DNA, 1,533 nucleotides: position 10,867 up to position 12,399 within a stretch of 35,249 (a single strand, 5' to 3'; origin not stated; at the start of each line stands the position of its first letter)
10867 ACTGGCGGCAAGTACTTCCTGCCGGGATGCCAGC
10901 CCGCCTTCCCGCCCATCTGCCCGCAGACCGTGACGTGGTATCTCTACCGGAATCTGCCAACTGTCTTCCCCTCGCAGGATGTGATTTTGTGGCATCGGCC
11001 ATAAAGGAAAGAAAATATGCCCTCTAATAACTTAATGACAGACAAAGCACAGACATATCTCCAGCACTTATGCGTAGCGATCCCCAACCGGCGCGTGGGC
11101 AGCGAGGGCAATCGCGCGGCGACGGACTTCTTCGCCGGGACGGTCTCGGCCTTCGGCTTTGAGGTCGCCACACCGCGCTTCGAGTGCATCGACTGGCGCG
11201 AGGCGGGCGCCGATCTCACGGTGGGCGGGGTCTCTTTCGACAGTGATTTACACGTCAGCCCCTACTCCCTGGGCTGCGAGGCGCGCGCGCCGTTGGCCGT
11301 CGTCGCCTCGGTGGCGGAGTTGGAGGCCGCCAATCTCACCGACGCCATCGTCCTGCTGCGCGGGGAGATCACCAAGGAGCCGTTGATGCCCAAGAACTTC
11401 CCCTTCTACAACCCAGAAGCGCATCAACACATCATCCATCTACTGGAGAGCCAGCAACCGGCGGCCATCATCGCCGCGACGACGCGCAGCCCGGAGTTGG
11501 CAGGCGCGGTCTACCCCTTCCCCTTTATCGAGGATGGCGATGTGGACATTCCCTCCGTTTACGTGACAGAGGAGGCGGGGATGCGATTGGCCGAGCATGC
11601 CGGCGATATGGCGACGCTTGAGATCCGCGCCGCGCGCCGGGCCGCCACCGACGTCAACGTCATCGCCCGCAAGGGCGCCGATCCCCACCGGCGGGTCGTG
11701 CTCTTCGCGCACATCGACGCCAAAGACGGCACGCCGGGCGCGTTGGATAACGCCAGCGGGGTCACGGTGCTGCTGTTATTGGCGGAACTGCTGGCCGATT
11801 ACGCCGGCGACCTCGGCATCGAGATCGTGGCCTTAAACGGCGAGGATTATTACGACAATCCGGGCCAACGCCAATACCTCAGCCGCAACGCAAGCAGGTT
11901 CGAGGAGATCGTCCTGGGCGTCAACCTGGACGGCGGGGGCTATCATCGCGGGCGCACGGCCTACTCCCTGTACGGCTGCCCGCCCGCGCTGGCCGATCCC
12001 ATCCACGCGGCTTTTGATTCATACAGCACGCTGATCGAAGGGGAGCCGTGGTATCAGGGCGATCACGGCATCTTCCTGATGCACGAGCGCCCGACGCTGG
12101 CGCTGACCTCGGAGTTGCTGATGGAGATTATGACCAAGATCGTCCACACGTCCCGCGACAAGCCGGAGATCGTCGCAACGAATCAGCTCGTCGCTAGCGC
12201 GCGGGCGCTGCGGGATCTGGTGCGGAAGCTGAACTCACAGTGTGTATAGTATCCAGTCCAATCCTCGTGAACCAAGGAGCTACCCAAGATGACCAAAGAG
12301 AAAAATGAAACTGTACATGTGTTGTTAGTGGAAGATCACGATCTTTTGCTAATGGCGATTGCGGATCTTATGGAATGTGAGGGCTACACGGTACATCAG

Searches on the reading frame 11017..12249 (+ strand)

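Call 7: search_protein_families(library=pfam, proteins=[window:11017-12249:+], max_evalue=0.001)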
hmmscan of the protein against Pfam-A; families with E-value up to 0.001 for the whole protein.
window:11017-12249:+ (410 aa): 1 family
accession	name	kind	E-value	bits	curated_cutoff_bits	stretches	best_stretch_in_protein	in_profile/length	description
PF04389.22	Peptidase_M28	-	9.8e-17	61.7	21.3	1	214-400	1-191/193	Peptidase family M28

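Call 78: search_protein_families(library=ncbifam, proteins=[window:11017-12249:+], max_evalue=0.001)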
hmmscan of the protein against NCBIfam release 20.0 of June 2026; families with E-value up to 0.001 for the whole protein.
window:11017-12249:+ (410 aa): 1 family
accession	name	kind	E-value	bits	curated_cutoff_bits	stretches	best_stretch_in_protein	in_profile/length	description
NF007568.0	PRK10199.1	equivalog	8.8e-06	25.2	298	1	241-304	140-203/346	aminopeptidase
